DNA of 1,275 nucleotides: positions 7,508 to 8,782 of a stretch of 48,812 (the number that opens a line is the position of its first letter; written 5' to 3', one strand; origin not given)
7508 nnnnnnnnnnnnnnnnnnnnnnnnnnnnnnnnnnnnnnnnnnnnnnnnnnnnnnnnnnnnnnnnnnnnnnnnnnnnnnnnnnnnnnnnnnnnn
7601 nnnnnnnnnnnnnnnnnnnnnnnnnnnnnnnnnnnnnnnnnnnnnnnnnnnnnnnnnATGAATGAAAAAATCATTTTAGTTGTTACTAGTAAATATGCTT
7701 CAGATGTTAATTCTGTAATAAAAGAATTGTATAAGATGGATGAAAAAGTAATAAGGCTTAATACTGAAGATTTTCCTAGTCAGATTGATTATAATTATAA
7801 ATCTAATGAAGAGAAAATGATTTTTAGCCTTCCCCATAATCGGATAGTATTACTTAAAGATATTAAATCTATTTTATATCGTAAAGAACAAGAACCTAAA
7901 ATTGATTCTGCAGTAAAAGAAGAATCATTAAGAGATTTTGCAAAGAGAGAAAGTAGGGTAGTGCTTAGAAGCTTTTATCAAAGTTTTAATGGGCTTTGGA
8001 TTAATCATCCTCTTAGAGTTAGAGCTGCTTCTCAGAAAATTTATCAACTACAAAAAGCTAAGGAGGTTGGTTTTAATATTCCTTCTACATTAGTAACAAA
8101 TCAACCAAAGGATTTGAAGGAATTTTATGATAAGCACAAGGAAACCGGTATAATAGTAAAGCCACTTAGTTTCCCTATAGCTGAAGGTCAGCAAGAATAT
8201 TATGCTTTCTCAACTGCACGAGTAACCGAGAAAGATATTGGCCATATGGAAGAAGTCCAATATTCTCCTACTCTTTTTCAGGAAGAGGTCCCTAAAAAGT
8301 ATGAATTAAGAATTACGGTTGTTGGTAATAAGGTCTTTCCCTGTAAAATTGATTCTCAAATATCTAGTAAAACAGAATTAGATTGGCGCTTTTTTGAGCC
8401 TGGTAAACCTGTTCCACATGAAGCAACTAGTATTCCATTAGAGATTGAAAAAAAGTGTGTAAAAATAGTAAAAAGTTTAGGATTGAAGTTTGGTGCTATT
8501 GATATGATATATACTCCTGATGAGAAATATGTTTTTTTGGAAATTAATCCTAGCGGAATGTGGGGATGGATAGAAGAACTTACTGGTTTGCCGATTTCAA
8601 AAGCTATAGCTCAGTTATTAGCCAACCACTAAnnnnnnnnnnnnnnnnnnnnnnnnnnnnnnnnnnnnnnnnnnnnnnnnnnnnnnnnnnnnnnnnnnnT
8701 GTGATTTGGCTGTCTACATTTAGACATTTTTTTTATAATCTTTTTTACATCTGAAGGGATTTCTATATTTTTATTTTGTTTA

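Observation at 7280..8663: Minimal graspetide (microviridin-like) RiPP cassette: PFxARF-leader precursor, leaky terminator, single ATP-grasp ligase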

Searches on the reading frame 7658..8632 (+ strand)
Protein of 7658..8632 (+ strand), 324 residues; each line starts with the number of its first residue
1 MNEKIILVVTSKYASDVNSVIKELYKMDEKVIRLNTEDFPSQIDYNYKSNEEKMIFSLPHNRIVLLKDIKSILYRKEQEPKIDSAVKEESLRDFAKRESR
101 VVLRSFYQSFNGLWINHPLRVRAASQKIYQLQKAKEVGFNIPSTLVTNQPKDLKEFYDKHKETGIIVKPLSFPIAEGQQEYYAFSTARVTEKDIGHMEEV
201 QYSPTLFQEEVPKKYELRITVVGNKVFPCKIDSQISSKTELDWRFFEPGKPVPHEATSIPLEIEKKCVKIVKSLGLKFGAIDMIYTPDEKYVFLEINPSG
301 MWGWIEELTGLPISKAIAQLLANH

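Call 3: search_protein_families(library=pfam, proteins=[window:7658-8632:+], max_evalue=1)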
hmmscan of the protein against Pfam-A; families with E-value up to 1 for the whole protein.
window:7658-8632:+ (324 aa): 4 families
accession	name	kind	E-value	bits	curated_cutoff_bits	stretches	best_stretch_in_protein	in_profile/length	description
PF21068.3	ATPgraspMvdD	-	5.3e-14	52.8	27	1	5-118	2-117/121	MvdD pre-ATP grasp domain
PF02955.21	GSH-S_ATP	-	4.4e-06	26.7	23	1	140-284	11-152/175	Prokaryotic glutathione synthetase, ATP-grasp domain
PF08443.16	RimK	-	0.00098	19.2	21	1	134-319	11-186/188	RimK-like ATP-grasp domain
PF02655.19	ATP-grasp_3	-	0.0077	16.8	23.2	1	125-298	2-155/160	ATP-grasp domain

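Call 4: search_protein_families(library=ncbifam, proteins=[window:7658-8632:+], max_evalue=1)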
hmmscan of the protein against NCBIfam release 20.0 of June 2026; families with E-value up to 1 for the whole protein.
window:7658-8632:+ (324 aa): 14 families
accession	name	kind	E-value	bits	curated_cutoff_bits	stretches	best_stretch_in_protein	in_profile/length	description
TIGR04187.1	GRASP_SAV_5884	subfamily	3.6e-72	243.2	350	1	6-321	2-311/312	ATP-grasp ribosomal peptide maturase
TIGR04184.1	ATPgraspMvdD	equivalog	4e-71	239.8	475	1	7-322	3-320/321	MvdD family ATP-grasp ribosomal peptide maturase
TIGR04185.1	ATPgraspMvdC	equivalog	6.7e-70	235.7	425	1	7-321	3-316/318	MvdC family ATP-grasp ribosomal peptide maturase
TIGR04192.1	GRASP_w_spasm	equivalog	9.6e-43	146.7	230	1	6-321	1-318/318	grasp-with-spasm system ATP-grasp peptide maturase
TIGR00768.1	rimK_fam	subfamily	1.5e-14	54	143.4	1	100-319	62-274/276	RimK family alpha-L-glutamate ligase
NF003573.0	PRK05246.1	equivalog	1.5e-08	33.8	272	1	112-320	110-308/316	glutathione synthase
NF040720.1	MptN_Meth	equivalog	2.2e-07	30.2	350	1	113-319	88-288/291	tetrahydromethanopterin:alpha-L-glutamate ligase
TIGR02144.1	LysX_arch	equivalog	3.2e-07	29.7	275.6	1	46-322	6-276/281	lysine biosynthesis protein LysX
TIGR01380.1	glut_syn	equivalog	4.6e-07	29.1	299.05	1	113-284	110-274/312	glutathione synthase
NF009110.0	PRK12458.1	subfamily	2.5e-05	23.5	408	1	91-171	101-177/349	glutathione synthetase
NF005036.0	PRK06451.1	equivalog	0.0027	16.5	484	1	11-58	126-173/412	NADP-dependent isocitrate dehydrogenase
NF005315.0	PRK06849.1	equivalog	0.015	14.3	406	1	125-177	115-167/389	hypothetical protein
NF011167.0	PRK14569.1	equivalog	0.078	12.3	410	1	82-132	188-238/296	D-alanyl-alanine synthetase A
TIGR04130.1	FnlA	equivalog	0.11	11.4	730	1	3-60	3-60/337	UDP-N-acetylglucosamine 4,6-dehydratase/5-epimerase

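Call 8: find_homologous_proteins(query=window:7658-8632:+, max_evalue=1e-10)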
Query window:7658-8632:+ (324 aa): 610 proteins with E <= 1e-10 among 1712 candidates; the best 120 are listed.
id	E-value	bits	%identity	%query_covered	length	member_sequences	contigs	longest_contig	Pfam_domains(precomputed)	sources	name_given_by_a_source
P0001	7.2e-212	720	100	100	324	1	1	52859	PF02955.22,PF21068.4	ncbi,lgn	-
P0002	4.3e-124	432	58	99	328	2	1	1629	PF21068.4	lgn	-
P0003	4.9e-111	389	53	99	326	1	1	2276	PF21068.4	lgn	-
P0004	2.5e-109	383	54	99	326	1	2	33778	PF21068.4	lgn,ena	-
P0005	1.1e-104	368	52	99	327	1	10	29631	PF21068.4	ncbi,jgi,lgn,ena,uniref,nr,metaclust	ncbi:MAG: hypothetical protein UX26_C0006G0002 [Parcubacteria group bacterium GW2011_GWC1_45_9]|unir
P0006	6.2e-80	287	60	63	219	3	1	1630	-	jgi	-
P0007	4.0e-79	284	45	98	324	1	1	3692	PF21068.4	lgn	-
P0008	2.7e-77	278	44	98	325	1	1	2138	PF21068.4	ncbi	-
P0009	1.0e-75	273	44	99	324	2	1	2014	PF08443.17,PF21068.4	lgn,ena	-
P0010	6.9e-74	267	43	98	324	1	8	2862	PF08443.17,PF21068.4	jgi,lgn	jgi:glutathione synthase/RimK-type ligase-like ATP-grasp enzyme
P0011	8.8e-74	267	44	98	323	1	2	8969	PF14397.12,PF08443.17,PF21068.4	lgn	-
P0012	2.2e-72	262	43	99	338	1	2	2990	PF21068.4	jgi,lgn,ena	-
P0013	3.4e-72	261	42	99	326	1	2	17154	PF21068.4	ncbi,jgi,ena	-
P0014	6.0e-72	261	42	98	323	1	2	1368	PF08443.17,PF21068.4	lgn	-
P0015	1.3e-71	260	42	98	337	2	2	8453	PF08443.17,PF21068.4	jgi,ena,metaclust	metaclust:\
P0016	2.5e-71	259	43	98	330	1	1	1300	PF08443.17,PF21068.4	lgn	-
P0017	2.5e-71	259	40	98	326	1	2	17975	PF08443.17,PF21068.4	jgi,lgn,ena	-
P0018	1.4e-70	256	42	98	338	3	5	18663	PF08443.17,PF21068.4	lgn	-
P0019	3.5e-70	255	42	99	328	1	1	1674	PF08443.17,PF21068.4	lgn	-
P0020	6.2e-70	254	42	98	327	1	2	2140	PF08443.17,PF21068.4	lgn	-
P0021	1.2e-69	253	43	98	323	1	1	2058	PF08443.17,PF21068.4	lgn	-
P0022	1.5e-69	253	42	99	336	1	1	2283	PF08443.17,PF21068.4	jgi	-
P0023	1.7e-69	253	42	98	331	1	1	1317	PF08443.17,PF21068.4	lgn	-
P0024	3.3e-69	252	42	98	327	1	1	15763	PF08443.17,PF21068.4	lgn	-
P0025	4.6e-69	251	40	98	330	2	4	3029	PF08443.17,PF21068.4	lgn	-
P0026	6.4e-69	251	42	98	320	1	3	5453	PF08443.17,PF21068.4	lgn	-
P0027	1.2e-68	250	42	99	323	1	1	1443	PF21068.4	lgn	-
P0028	2.2e-68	249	40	99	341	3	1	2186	PF08443.17,PF21068.4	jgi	-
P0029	2.4e-68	249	39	98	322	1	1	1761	PF08443.17,PF21068.4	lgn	-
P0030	2.8e-68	249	41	98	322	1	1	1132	PF21068.4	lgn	-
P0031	3.6e-68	248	39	99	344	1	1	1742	PF08443.17,PF21068.4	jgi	-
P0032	3.7e-68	248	41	98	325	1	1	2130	PF21068.4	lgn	-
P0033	5.0e-68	248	39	98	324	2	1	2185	PF08443.17,PF21068.4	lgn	-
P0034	6.5e-68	247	42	99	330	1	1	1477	PF08443.17,PF21068.4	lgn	-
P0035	8.4e-68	247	41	98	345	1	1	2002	PF08443.17,PF21068.4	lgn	-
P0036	1.3e-67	246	41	98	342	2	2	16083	PF08443.17,PF21068.4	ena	-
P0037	1.6e-67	246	39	99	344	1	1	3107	PF08443.17,PF21068.4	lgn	-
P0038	2.0e-67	246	40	98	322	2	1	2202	PF21068.4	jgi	-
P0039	2.9e-67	245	41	98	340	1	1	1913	PF08443.17,PF21068.4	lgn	-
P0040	3.3e-67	245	40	99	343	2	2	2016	PF08443.17,PF21068.4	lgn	-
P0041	3.4e-67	245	39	98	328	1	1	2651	PF21068.4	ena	-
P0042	8.7e-67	244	40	98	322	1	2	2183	PF08443.17,PF21068.4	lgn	-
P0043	9.1e-67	244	40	98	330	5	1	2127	PF08443.17,PF21068.4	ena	-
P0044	1.3e-66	243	41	99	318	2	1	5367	PF08443.17,PF21068.4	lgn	-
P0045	1.4e-66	243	41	98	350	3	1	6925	PF08443.17,PF21068.4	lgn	-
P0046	1.4e-66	243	42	99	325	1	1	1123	PF08443.17,PF21068.4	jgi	jgi:glutathione synthase/RimK-type ligase-like ATP-grasp enzyme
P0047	1.8e-66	243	42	98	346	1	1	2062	PF08443.17,PF21068.4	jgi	jgi:glutathione synthase/RimK-type ligase-like ATP-grasp enzyme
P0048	1.8e-66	243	39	98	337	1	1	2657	PF08443.17,PF21068.4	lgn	-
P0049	2.3e-66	242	41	98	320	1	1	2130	PF21068.4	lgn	-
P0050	3.0e-66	242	39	98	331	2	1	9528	PF08443.17,PF21068.4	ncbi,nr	ncbi:MAG: hypothetical protein QMD92_04420 [bacterium]|nr:hypothetical protein [bacterium]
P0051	4.2e-66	241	41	98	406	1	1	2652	PF08443.17,PF21068.4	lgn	-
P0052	4.6e-66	241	39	98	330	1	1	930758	PF08443.17,PF21068.4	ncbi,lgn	-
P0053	5.4e-66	241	42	98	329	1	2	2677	PF08443.17,PF21068.4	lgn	-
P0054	7.2e-66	241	41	98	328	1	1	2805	PF08443.17,PF21068.4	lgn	-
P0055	1.1e-65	240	41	98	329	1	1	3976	PF08443.17,PF21068.4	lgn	-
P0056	1.2e-65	240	41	98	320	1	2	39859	PF21068.4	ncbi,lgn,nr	ncbi:MAG: hypothetical protein HYW71_01915 [Candidatus Niyogibacteria bacterium]|nr:hypothetical pro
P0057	1.4e-65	240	42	98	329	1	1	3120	PF08443.17,PF21068.4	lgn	-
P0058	1.7e-65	240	40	98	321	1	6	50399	PF08443.17,PF21068.4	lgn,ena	-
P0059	1.9e-65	239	40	98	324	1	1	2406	PF08443.17,PF21068.4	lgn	-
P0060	2.1e-65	239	41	99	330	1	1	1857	PF08443.17,PF21068.4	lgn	-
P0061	2.2e-65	239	41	99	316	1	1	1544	PF08443.17,PF21068.4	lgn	-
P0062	3.0e-65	239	42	98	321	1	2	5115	PF21068.4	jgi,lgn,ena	-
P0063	3.2e-65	239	39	98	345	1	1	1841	PF21068.4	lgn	-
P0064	4.2e-65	238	38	98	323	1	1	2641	PF08443.17,PF21068.4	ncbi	-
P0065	9.9e-65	237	40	98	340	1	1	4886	PF21068.4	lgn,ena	-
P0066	1.1e-64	237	40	98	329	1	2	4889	PF08443.17,PF21068.4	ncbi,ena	-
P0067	1.7e-64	236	41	98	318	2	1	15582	PF08443.17,PF21068.4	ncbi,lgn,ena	-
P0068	1.8e-64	236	42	98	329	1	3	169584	PF08443.17,PF21068.4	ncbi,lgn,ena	ncbi:MAG: MvdC/MvdD family ATP grasp protein [Patescibacteria group bacterium]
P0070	3.3e-64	235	39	100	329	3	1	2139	PF21068.4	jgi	-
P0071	3.5e-64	235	41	98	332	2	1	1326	PF08443.17,PF21068.4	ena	-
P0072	3.6e-64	235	40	98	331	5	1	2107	PF08443.17,PF21068.4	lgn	-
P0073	3.7e-64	235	42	89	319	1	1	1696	PF21068.4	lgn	-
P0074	4.0e-64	235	39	99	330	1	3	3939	PF08443.17,PF21068.4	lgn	-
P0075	5.6e-64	235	38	99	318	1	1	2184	PF08443.17,PF21068.4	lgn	-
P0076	8.1e-64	234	40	98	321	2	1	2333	PF08443.17,PF21068.4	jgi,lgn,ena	-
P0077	8.2e-64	234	41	98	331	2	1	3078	PF02955.22,PF08443.17,PF21068.4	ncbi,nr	ncbi:MAG TPA: hypothetical protein ENI63_02280 [Candidatus Kaiserbacteria bacterium]|nr:hypothetical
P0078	1.1e-63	234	40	99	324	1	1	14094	PF21068.4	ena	-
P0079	1.3e-63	233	40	98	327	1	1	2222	PF21068.4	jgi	jgi:hypothetical protein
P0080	1.5e-63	233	41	98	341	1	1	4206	PF21068.4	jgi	-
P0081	1.9e-63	233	40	98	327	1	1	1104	PF08443.17,PF21068.4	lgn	-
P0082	2.3e-63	233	37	99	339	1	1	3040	PF21068.4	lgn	-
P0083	1.4e-62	230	38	99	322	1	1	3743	PF08443.17,PF21068.4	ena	-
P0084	2.0e-62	229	40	98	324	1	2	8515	PF21068.4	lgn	-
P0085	2.4e-62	229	40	98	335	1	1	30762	PF21068.4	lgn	-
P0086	3.1e-62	229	39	98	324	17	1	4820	PF21068.4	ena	-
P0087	3.6e-62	229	42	98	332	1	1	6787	PF08443.17,PF21068.4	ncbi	-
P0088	4.6e-62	228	40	98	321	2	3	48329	PF02955.22,PF21068.4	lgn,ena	-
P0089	5.6e-62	228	39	99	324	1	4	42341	PF21068.4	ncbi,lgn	-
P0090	5.9e-62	228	38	98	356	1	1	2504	PF08443.17,PF21068.4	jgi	jgi:glutathione synthase/RimK-type ligase-like ATP-grasp enzyme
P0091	9.0e-62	227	38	98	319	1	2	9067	PF02955.22,PF21068.4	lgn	-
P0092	1.1e-61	227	40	99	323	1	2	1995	PF21068.4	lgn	-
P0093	1.6e-61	226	39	99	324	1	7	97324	PF21068.4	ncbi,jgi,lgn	jgi:glutathione synthase/RimK-type ligase-like ATP-grasp enzyme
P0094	1.6e-61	226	37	98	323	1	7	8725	PF21068.4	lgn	-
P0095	2.2e-61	226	40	99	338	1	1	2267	PF21068.4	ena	-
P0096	3.4e-61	225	41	98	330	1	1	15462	PF08443.17,PF21068.4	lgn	-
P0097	5.5e-61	225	38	98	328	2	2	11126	PF08443.17,PF21068.4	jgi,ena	-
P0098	1.5e-60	223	37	98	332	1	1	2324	PF21068.4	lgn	-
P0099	1.5e-60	223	39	98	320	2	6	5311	PF21068.4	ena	-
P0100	2.6e-60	222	40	98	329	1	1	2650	PF02955.22,PF08443.17,PF21068.4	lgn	-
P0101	2.6e-60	222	39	98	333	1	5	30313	PF08443.17,PF21068.4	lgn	-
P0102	2.7e-60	222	37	98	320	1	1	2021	PF08443.17,PF21068.4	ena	-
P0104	4.1e-60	222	37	98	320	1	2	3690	PF21068.4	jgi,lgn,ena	-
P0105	4.1e-60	222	39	98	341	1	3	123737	PF21068.4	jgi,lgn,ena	jgi:hypothetical protein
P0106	4.1e-60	222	38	98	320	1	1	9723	PF21068.4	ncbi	-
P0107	7.7e-60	221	39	98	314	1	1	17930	PF21068.4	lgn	-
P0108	3.6e-59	219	38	98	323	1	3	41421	PF21068.4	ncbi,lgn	-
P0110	5.7e-59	218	36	99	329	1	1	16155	PF21068.4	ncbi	-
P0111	6.3e-59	218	38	99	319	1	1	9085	PF08443.17,PF21068.4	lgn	-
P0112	6.6e-59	218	40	99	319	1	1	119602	PF02955.22,PF21068.4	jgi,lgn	jgi:glutathione synthase/RimK-type ligase-like ATP-grasp enzyme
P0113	6.7e-59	218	37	98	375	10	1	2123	PF21068.4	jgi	jgi:MvdD-like protein with pre-ATP grasp domain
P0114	8.1e-59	218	37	94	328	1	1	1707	PF21068.4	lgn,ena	-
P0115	8.5e-59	218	38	99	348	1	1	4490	PF21068.4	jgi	jgi:glutathione synthase/RimK-type ligase-like ATP-grasp enzyme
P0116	8.8e-59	217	39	98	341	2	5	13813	PF21068.4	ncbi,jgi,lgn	jgi:hypothetical protein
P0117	1.0e-58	217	38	97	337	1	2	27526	PF21068.4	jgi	jgi:hypothetical protein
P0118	1.1e-58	217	38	98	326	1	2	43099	PF21068.4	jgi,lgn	jgi:hypothetical protein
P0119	1.3e-58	217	36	98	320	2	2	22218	PF08443.17,PF21068.4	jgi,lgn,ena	-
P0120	1.3e-58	217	37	98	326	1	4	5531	PF21068.4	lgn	-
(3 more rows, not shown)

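Call 9: search_solved_structures(query=window:7658-8632:+, max_evalue=0.001, show_alignments=2)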
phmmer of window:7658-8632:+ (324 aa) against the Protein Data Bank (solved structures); distinct sequences matched with E-value up to 0.001: 6.
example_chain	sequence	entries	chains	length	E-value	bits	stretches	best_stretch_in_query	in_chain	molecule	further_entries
5ig9_A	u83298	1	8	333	2.7e-55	191.1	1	5-323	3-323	ATP grasp ligase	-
5ig8_A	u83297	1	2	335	7e-48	166.8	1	4-321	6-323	ATP grasp ligase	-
7m4s_A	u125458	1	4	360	2.2e-45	158.6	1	6-321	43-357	AMdnB protein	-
7mgv_A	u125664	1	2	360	1.7e-39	139.2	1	5-322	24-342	CdnC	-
9bou_A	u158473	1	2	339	2.8e-26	95.8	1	7-322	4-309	MvdD-like pre-ATP grasp domain-containing protein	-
7drm_A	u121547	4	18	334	9.7e-09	38.2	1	112-311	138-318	ATP-grasp domain-containing protein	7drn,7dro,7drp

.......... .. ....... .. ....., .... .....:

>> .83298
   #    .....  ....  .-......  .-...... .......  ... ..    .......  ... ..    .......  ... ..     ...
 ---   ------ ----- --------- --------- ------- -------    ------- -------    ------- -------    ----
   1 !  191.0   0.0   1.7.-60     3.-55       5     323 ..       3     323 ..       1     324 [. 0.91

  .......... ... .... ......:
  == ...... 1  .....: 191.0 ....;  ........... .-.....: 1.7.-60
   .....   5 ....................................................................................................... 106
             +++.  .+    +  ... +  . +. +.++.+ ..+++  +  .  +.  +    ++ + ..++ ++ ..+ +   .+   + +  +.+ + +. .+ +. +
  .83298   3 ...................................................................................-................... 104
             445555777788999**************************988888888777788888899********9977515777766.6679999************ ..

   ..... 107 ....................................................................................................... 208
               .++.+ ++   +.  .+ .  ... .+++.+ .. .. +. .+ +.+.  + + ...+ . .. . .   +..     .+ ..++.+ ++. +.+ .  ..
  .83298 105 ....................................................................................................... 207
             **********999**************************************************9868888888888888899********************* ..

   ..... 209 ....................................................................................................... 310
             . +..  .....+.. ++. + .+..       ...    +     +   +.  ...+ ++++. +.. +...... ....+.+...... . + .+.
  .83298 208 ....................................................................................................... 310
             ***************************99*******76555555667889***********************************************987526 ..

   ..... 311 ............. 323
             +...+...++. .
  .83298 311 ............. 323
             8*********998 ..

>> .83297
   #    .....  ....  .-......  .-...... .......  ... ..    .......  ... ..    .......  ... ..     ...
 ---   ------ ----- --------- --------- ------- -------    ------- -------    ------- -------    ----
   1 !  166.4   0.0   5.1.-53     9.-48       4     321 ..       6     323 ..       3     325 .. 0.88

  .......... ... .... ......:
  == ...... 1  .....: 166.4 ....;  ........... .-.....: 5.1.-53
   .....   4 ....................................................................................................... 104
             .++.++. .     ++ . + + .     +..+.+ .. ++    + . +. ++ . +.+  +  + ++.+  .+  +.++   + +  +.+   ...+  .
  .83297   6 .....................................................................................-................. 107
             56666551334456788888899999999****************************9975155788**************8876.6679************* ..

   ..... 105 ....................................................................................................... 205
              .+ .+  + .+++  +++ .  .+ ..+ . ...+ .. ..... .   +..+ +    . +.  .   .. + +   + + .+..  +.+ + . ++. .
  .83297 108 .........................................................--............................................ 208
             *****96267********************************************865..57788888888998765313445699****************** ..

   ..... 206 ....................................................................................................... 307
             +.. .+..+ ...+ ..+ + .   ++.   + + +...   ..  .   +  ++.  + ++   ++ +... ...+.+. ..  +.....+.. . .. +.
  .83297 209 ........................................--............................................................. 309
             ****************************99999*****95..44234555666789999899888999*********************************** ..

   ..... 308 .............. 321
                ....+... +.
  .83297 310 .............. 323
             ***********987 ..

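Call 10: find_encoding_contigs(protein=P0001, flank=3000, max_places=3)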
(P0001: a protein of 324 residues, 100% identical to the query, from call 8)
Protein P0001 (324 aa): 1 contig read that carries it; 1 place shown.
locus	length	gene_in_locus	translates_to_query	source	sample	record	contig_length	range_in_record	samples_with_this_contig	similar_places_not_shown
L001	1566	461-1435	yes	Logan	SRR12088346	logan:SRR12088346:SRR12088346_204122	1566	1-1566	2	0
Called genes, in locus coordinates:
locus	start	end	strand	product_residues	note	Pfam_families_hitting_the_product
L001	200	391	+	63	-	-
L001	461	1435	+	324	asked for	PF21068:ATPgraspMvdD, PF02955:GSH-S_ATP (faint)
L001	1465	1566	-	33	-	?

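Call 11: find_encoding_contigs(protein=P0005, flank=4000, max_places=4)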
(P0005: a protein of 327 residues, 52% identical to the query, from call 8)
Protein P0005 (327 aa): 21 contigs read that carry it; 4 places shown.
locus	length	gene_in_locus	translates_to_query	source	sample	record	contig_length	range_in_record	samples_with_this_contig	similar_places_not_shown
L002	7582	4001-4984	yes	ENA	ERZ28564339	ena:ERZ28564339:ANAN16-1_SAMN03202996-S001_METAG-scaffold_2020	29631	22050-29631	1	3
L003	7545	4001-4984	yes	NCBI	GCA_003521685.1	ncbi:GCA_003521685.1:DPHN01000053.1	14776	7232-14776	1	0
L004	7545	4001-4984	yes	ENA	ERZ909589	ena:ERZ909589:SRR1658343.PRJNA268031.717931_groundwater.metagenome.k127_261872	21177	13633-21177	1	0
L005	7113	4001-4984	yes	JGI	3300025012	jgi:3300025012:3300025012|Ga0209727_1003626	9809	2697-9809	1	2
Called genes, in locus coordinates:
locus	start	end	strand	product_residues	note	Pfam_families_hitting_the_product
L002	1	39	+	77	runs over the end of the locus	-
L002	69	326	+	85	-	-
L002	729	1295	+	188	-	-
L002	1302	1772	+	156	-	PF00293:NUDIX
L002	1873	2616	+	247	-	-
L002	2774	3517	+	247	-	-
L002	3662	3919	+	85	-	-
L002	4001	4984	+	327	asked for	PF21068:ATPgraspMvdD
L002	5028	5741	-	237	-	-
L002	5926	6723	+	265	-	-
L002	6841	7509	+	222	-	-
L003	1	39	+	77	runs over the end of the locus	-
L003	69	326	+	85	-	-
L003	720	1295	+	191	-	-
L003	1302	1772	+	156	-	PF00293:NUDIX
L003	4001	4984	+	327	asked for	PF21068:ATPgraspMvdD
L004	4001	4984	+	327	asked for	PF21068:ATPgraspMvdD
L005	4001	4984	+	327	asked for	PF21068:ATPgraspMvdD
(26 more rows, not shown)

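Call 12: find_encoding_contigs(protein=P0004, flank=4000, max_places=3)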
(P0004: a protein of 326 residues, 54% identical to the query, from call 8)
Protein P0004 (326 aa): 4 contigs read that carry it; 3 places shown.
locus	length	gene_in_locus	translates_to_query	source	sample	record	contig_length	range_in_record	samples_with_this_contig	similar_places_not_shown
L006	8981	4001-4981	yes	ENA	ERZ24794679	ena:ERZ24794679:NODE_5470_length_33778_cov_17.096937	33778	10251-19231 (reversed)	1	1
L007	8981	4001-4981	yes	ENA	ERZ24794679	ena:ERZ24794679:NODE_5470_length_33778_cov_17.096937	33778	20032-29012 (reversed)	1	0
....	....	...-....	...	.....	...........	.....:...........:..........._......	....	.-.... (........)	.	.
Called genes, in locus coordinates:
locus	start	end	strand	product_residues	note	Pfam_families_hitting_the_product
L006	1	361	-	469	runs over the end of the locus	PF00300:His_Phos_1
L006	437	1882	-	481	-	PF04055:Radical_SAM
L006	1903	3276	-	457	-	PF04055:Radical_SAM, PF13353:Fer4_12 (weak), PF13186:SPASM (weak)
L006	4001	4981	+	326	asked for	PF21068:ATPgraspMvdD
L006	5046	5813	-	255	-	-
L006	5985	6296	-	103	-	-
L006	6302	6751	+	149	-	-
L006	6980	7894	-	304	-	PF00583:Acetyltransf_1 (weak), PF13508:Acetyltransf_7 (weak)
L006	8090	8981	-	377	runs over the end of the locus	PF04055:Radical_SAM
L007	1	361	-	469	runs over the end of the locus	PF00300:His_Phos_1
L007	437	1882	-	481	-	PF04055:Radical_SAM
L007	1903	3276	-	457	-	PF04055:Radical_SAM, PF13353:Fer4_12 (weak), PF13186:SPASM (weak)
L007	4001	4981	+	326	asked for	PF21068:ATPgraspMvdD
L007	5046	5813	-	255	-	-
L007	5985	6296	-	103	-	-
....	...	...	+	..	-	-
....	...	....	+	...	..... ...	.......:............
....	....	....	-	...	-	-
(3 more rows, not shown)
